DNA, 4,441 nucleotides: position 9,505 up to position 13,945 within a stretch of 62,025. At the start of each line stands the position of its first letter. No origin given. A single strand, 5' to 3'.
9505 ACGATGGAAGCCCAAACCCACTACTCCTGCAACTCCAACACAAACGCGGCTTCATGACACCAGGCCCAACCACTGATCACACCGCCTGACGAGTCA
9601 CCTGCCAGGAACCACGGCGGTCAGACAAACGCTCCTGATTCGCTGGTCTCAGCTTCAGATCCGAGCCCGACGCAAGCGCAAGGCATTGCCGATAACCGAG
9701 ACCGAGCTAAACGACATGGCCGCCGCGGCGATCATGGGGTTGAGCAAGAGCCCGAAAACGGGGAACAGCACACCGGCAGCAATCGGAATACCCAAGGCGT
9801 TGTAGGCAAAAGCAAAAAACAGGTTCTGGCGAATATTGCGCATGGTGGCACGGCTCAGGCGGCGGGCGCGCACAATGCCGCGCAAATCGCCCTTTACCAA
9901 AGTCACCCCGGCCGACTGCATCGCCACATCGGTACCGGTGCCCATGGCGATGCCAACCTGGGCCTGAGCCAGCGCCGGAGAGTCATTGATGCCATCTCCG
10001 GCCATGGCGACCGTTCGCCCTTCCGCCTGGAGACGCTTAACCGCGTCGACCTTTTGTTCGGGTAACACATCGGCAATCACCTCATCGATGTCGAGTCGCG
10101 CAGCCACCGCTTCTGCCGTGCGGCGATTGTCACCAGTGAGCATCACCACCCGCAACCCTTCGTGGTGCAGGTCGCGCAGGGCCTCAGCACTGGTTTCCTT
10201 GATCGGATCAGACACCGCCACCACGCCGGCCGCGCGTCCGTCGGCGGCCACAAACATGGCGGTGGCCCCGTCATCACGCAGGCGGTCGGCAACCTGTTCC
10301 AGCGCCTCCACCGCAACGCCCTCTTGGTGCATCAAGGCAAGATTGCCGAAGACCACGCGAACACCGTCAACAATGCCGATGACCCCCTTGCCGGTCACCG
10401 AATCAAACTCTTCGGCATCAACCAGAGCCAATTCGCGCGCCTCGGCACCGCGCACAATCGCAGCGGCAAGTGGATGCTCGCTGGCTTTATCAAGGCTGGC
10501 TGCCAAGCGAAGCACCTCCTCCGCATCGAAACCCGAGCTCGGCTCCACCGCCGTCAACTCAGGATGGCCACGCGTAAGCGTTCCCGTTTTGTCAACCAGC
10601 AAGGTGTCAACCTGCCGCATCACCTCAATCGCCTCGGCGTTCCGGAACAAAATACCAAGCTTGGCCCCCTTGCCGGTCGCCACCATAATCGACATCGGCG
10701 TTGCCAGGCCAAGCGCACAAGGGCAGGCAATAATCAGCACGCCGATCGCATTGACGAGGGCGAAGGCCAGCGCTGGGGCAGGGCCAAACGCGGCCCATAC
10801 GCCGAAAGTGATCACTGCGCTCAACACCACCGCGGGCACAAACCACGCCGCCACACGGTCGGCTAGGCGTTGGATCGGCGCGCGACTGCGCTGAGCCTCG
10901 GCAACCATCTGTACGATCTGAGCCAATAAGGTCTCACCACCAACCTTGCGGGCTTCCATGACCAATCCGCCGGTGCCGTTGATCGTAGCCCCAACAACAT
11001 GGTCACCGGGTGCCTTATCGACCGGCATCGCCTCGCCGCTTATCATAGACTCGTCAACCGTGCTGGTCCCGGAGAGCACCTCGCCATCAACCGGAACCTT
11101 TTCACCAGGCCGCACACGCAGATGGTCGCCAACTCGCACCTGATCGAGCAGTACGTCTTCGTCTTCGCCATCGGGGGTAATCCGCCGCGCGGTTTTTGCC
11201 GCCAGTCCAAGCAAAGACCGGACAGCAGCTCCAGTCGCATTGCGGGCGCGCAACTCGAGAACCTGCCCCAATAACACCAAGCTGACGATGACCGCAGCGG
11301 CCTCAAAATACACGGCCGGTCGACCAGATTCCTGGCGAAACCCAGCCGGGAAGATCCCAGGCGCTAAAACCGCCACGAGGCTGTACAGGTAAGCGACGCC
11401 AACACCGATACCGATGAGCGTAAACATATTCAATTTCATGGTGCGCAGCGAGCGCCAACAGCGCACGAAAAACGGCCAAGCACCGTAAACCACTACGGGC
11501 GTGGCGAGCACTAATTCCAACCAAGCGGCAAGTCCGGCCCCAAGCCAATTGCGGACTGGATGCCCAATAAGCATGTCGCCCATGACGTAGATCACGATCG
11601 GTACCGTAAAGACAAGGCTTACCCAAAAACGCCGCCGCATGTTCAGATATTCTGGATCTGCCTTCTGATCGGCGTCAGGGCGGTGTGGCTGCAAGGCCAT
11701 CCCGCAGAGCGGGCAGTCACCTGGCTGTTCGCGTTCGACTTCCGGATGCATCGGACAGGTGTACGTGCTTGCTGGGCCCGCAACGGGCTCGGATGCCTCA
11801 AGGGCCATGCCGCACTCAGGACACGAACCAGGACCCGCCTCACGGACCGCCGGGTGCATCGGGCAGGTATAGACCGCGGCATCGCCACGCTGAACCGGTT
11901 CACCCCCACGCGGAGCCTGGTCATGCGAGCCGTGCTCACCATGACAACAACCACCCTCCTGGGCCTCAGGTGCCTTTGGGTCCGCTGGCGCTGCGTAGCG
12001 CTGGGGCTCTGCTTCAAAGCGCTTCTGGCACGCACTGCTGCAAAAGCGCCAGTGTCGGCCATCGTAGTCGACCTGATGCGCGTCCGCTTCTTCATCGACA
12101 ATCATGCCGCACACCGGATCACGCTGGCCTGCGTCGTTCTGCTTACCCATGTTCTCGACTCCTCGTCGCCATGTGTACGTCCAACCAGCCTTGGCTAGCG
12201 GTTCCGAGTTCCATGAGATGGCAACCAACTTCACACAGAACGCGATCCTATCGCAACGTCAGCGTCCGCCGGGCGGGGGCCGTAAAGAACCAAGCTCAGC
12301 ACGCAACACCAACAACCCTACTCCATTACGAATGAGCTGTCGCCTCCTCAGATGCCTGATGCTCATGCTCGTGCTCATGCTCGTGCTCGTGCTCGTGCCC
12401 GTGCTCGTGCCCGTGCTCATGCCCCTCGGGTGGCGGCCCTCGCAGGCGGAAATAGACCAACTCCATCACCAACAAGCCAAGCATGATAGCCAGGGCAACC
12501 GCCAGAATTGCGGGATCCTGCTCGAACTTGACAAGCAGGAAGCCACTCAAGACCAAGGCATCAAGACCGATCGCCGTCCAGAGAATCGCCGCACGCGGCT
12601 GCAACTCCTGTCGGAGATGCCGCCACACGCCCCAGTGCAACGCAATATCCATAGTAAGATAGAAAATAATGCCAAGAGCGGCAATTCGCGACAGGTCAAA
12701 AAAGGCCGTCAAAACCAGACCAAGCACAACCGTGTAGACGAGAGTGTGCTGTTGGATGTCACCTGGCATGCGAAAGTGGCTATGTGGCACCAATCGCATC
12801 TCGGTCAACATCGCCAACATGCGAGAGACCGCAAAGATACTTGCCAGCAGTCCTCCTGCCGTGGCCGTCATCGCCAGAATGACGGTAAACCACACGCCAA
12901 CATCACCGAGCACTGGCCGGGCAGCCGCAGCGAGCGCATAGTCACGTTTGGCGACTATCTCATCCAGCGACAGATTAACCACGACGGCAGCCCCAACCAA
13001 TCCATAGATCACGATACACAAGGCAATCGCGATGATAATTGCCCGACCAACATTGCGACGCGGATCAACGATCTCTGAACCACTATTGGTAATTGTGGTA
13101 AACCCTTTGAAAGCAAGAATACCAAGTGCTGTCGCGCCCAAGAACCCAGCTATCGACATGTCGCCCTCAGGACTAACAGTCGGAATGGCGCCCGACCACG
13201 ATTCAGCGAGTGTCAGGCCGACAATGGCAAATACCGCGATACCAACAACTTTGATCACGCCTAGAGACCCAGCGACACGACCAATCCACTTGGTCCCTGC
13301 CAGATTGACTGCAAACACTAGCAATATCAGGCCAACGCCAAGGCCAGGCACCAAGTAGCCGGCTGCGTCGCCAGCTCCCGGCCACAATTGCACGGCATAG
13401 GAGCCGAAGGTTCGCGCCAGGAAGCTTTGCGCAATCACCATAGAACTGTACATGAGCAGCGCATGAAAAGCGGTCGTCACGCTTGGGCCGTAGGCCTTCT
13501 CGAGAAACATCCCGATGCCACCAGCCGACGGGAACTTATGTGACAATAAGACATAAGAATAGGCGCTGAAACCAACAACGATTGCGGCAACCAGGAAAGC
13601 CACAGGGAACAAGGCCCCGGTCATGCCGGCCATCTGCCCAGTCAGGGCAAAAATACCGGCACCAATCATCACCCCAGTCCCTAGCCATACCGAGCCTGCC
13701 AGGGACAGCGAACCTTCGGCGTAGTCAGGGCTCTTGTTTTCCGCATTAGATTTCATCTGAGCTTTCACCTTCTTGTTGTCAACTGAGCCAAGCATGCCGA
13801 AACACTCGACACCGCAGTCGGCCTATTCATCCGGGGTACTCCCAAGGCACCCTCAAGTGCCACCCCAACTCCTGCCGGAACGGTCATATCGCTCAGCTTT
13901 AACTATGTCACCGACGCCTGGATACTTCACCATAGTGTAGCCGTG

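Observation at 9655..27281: Cu/Ag homeostasis block with four separate TRASH/YHS modules, lying largely in a lower-GC segment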

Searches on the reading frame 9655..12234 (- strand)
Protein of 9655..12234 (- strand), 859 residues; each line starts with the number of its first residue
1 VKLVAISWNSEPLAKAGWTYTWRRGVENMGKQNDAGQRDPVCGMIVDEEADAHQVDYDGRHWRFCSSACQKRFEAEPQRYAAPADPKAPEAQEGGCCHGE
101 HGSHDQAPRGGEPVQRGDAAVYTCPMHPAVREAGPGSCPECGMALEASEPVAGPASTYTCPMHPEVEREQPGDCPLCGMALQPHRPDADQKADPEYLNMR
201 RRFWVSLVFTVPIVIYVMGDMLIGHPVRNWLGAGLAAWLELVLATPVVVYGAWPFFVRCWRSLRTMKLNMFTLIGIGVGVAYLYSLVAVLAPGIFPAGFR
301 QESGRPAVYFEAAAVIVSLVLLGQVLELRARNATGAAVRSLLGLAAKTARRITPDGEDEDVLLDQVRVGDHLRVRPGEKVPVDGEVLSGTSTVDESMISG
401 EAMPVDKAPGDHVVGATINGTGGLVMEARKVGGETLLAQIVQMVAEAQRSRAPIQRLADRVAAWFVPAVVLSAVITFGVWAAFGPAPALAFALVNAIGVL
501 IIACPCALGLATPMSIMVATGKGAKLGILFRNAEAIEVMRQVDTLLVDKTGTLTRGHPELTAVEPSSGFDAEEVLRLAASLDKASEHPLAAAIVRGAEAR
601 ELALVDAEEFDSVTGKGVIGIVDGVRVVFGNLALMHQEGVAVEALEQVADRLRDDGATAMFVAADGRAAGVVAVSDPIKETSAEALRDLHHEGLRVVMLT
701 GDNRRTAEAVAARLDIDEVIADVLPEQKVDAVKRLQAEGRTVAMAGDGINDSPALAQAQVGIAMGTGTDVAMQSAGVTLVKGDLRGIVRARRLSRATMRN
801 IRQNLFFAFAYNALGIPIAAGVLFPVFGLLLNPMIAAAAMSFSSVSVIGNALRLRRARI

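Call 4: search_protein_families(library=pfam, proteins=[window:9655-12234:-], max_evalue=0.01)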
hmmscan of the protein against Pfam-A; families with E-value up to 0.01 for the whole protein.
window:9655-12234:- (859 aa): 7 families
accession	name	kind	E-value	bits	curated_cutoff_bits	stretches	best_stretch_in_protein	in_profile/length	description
PF00122.25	E1-E2_ATPase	-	4.6e-53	179.9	28.1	1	344-525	2-180/181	E1-E2 ATPase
PF00702.32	Hydrolase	-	7.3e-35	121.5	26.4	1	542-758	1-190/191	haloacid dehalogenase-like hydrolase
PF19335.5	HMBD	-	3.1e-23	81.8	23.6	2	158-183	2-27/28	Heavy metal binding domain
PF04945.19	YHS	-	5.1e-14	52.4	30.3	1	39-82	3-45/47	YHS domain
PF12710.13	HAD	-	1e-07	33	27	1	680-755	88-188/189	haloacid dehalogenase-like hydrolase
PF08282.18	Hydrolase_3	-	1.3e-06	28.8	20.9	1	732-788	196-252/255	haloacid dehalogenase-like hydrolase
PF24273.1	TRASH_HVO_1752_C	-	0.00057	20.4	27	1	41-80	6-43/47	HVO_1752, C-terminal TRASH domain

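Call 8: search_protein_families(library=ncbifam, proteins=[window:9655-12234:-], max_evalue=0.01)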
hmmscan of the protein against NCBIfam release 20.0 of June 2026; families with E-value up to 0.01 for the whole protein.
window:9655-12234:- (859 aa): 28 families (the best 25 are shown)
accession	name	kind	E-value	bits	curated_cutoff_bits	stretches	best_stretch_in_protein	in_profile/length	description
NF007952.0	PRK10671.1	equivalog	3e-196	654.2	1316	1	198-856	185-833/838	copper-exporting P-type ATPase CopA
TIGR01525.1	ATPase-IB_hvy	subfamily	1.5e-185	618.3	346.25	1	271-854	2-560/560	heavy metal translocating P-type ATPase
TIGR01511.1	ATPase-IB1_Cu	subfamily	6.9e-176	586.3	397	1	252-855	2-542/542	copper-translocating P-type ATPase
TIGR01512.1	ATPase-IB2_Cd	subfamily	8.3e-118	394.2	313.5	2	311-658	19-332/494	cadmium family heavy metal-translocating P-type ATPase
NF008262.1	PRK11033.1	equivalog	1.7e-108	364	1005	1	312-857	197-730/731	zinc/cadmium/mercury/lead-transporting ATPase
NF033775.1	P_type_ZntA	exception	1.5e-98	330.9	1240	1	312-857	202-731/732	Zn(II)/Cd(II)/Pb(II) translocating P-type ATPase ZntA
TIGR01494.1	ATPase_P-type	subfamily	8e-89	298.2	62.3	1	315-824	1-465/478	HAD-IC family P-type ATPase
TIGR01497.1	kdpB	equivalog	1.2e-61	208.7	527.9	1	292-776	48-545/675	potassium-transporting ATPase subunit KdpB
NF010609.0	PRK14010.1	equivalog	7.8e-52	176.4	1323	1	286-776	42-540/673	K(+)-transporting ATPase subunit B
TIGR01647.1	ATPase-IIIA_H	equivalog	4e-50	170.8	615.5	2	311-720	56-485/755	plasma-membrane proton-efflux P-type ATPase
TIGR01517.1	ATPase-IIB_Ca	equivalog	3.6e-38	131.3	507.05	3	307-557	116-375/882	calcium-translocating P-type ATPase, PMCA-type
TIGR01522.1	ATPase-IIA2_Ca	equivalog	6.8e-29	100.2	798.3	3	719-810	567-659/854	calcium-transporting P-type ATPase, PMR1-type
TIGR01657.1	P-ATPase-V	hypoth_equivalog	1.1e-28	99.3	618.25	4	718-766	781-829/1055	ATP13A2 family polyamine export P-type ATPase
NF011702.0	PRK15122.1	subfamily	1.2e-27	96.3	975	4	710-805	612-707/907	magnesium-translocating P-type ATPase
TIGR01524.1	ATPase-IIIB_Mg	equivalog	1.8e-27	95.6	610.75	3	708-802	571-665/867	magnesium-translocating P-type ATPase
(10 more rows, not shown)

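Call 21: find_related_loci(query=window:9655-12234:-, collection=genome_contigs, flank=10000)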
Query window:9655-12234:- (859 aa) in genome_contigs; peptide patterns used: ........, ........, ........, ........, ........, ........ (x = any residue, [..] = any of these).
600 stretches matched a pattern (row limit reached: there are more); 598 encode a relative of the query (tblastn E <= 1e-3); the best 80 are kept; 80 distinct loci.
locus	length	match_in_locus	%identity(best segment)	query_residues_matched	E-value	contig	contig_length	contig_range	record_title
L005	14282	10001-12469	61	37-859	0e+0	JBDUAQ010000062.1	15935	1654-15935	MAG: bacterium isolate cluster4_bin.195 NODE_7731_length_15935_cov_19.078149, whole genome shotgun sequence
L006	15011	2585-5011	61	39-859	0e+0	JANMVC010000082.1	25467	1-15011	MAG: Pyrinomonadaceae bacterium isolate SOY_1_B_metabat.116 SOY_1_B_k141_3908430, whole genome shotgun sequence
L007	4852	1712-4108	62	31-851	0e+0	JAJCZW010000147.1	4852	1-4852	MAG: Gemmatimonadota bacterium isolate OFTM291 OFTM291_146, whole genome shotgun sequence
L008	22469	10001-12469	60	6-859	0e+0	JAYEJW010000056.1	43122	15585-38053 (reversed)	MAG: Pseudomonadota bacterium isolate MAG153 MAG153_56, whole genome shotgun sequence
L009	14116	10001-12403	61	39-850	0e+0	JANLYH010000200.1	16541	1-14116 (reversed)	MAG: Pyrinomonadaceae bacterium isolate OTE_14_metabat.353 OTE_14_k141_2952846, whole genome shotgun sequence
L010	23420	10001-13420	60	35-851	0e+0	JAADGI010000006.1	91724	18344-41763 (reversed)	MAG: Gammaproteobacteria bacterium isolate M_MetaBat.112 contig-127_87, whole genome shotgun sequence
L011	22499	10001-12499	60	18-859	0e+0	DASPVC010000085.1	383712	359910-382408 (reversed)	MAG TPA_asm: Candidatus Acidoferrum sp. isolate SMAG_U12319 k141_321393, whole genome shotgun sequence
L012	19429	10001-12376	61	38-850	0e+0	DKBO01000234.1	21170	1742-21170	MAG TPA_asm: Nitrospiraceae bacterium UBA6898 UBA6898_contig_2690, whole genome shotgun sequence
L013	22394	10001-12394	60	32-859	0e+0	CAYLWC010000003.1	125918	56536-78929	MAG TPA_asm: uncultured Vampirovibrionales bacterium isolate SRP144015_co1_126 genome assembly, contig: NODE_76_length_1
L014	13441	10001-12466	59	23-859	0e+0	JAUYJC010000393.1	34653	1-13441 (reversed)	MAG: Deltaproteobacteria bacterium isolate C24_metabat.bin.121_sub C24_k141_75055, whole genome shotgun sequence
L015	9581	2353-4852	63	34-859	0e+0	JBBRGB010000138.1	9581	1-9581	MAG: Phycisphaerales bacterium isolate Co_metawrap_2605 Cmw_2605_k141_5162148_length_9581_cov_11.0000, whole genome shot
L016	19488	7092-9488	60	35-859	0e+0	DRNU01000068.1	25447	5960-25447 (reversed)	MAG TPA_asm: Gammaproteobacteria bacterium isolate HyVt-519 HyVt-519_k145_1413958, whole genome shotgun sequence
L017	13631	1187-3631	59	39-859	0e+0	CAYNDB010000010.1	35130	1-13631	MAG TPA_asm: uncultured Nitrospinota bacterium isolate SRP128015_co1_477 genome assembly, contig: NODE_1231_length_35130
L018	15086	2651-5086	61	16-851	0e+0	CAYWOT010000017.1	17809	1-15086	MAG TPA_asm: uncultured bacterium isolate binchicken_co129_807 genome assembly, contig: NODE_9285_length_17809_cov_4.272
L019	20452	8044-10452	60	39-856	0e+0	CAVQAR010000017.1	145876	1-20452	MAG: uncultured delta proteobacterium isolate MFD09286.bin.2.47 genome assembly, contig: contig_41018, whole genome shot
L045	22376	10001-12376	58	39-859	0e+0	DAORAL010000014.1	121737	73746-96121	MAG TPA_asm: Phycisphaerae bacterium isolate AMR_MDS_0959 NODE_43_length_121737_cov_7.469297, whole genome shotgun seque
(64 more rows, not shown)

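Call 85: search_protein_families(library=pfam, proteins=[L045:16160-16876:-, L045:15061-16032:-, L045:14662-15018:-], max_evalue=0.1)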
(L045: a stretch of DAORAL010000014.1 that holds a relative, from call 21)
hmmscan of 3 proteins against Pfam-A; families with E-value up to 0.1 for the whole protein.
L045:16160-16876:- (238 aa): 5 families
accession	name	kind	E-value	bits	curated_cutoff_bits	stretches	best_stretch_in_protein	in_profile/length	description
PF04945.19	YHS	-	1.8e-16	60.3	30.3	2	174-204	14-44/47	YHS domain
PF24273.1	TRASH_HVO_1752_C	-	4e-09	36.9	27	2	164-198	4-38/47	HVO_1752, C-terminal TRASH domain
PF08394.17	Arc_trans_TRASH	-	7.8e-07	29.6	27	1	122-144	14-36/43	Archaeal TRASH domain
PF11494.13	Ta0938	-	0.00021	22.1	27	0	178-197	17-35/92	Ta0938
PF12156.14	ATPase-cat_bd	-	0.029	15.5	27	0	175-193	14-32/86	Putative metal-binding domain of cation transport ATPase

L045:15061-16032:- (323 aa): 2 families
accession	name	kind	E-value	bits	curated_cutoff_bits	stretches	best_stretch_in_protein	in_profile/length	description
PF09990.14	DUF2231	-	8.3e-13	49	26.4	1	190-315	4-131/139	Predicted membrane protein (DUF2231)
PF04945.19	YHS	-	7.8e-05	23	30.3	1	76-95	26-45/47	YHS domain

L045:14662-15018:- (118 aa): 1 family
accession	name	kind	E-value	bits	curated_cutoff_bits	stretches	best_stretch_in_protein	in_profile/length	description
PF19335.5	HMBD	-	6.3e-14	52.1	23.6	1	74-98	2-26/28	Heavy metal binding domain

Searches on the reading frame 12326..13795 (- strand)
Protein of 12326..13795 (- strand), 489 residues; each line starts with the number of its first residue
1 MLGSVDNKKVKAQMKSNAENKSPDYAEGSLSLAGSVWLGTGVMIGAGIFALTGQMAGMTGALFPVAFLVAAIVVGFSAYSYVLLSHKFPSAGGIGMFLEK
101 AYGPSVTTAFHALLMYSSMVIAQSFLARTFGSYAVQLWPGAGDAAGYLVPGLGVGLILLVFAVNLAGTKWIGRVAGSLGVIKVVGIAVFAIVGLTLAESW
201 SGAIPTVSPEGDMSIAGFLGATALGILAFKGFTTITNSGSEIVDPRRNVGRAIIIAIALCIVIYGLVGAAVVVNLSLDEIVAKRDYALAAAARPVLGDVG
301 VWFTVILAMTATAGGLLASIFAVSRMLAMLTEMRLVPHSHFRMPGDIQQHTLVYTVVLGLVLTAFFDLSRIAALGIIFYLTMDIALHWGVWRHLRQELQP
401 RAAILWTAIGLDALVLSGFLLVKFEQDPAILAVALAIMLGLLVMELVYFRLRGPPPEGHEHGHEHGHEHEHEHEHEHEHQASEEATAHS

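Call 4: search_protein_families(library=pfam, proteins=[window:12326-13795:-], max_evalue=0.01)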
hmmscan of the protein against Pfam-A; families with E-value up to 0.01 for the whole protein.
window:12326-13795:- (489 aa): 3 families
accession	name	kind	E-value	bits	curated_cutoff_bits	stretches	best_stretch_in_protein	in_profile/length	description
PF13520.12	AA_permease_2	-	3.3e-35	122.3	27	1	30-422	1-402/427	Amino acid permease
PF00324.27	AA_permease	-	3e-20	72.8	24.6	1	35-383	2-361/470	Amino acid permease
PF05297.16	Herpes_LMP1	-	0.002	17.8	26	1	301-486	36-212/386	Herpesvirus latent membrane protein 1 (LMP1)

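Call 8: search_protein_families(library=ncbifam, proteins=[window:12326-13795:-], max_evalue=0.01)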
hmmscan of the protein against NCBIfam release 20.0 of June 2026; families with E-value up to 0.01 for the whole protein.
window:12326-13795:- (489 aa): 8 families
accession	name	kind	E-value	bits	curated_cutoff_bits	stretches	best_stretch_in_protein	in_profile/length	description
TIGR00909.1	2A0306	subfamily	2.1e-29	102.7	556.8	1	30-448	5-429/429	amino acid transporter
TIGR00911.1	2A0308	subfamily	1.2e-20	73.5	701.8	1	7-439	25-464/505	L-type amino acid transporter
NF053761.1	BrChAATpBcaP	equivalog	5.1e-16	58.8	690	1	8-443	5-447/460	branched-chain amino acid transporter BcaP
TIGR00906.1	2A0303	subfamily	1.8e-11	43.2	681.7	1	29-371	32-404/602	cationic amino acid transport permease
NF008245.0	PRK11021.1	equivalog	8.1e-09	35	284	1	30-331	8-298/419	L-methionine/branched-chain amino acid transporter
TIGR00905.1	2A0302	subfamily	7.5e-07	28.3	409.05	1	35-343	14-325/473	basic amino acid/polyamine antiporter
NF033827.1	CDF_efflux_DmeF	equivalog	0.00032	20.2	250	1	432-482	122-170/309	CDF family Co(II)/Ni(II) efflux transporter DmeF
NF011775.0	PRK15238.1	equivalog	0.0083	15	400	0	117-331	94-330/500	glutamate/gamma-aminobutyrate family transporter YjeM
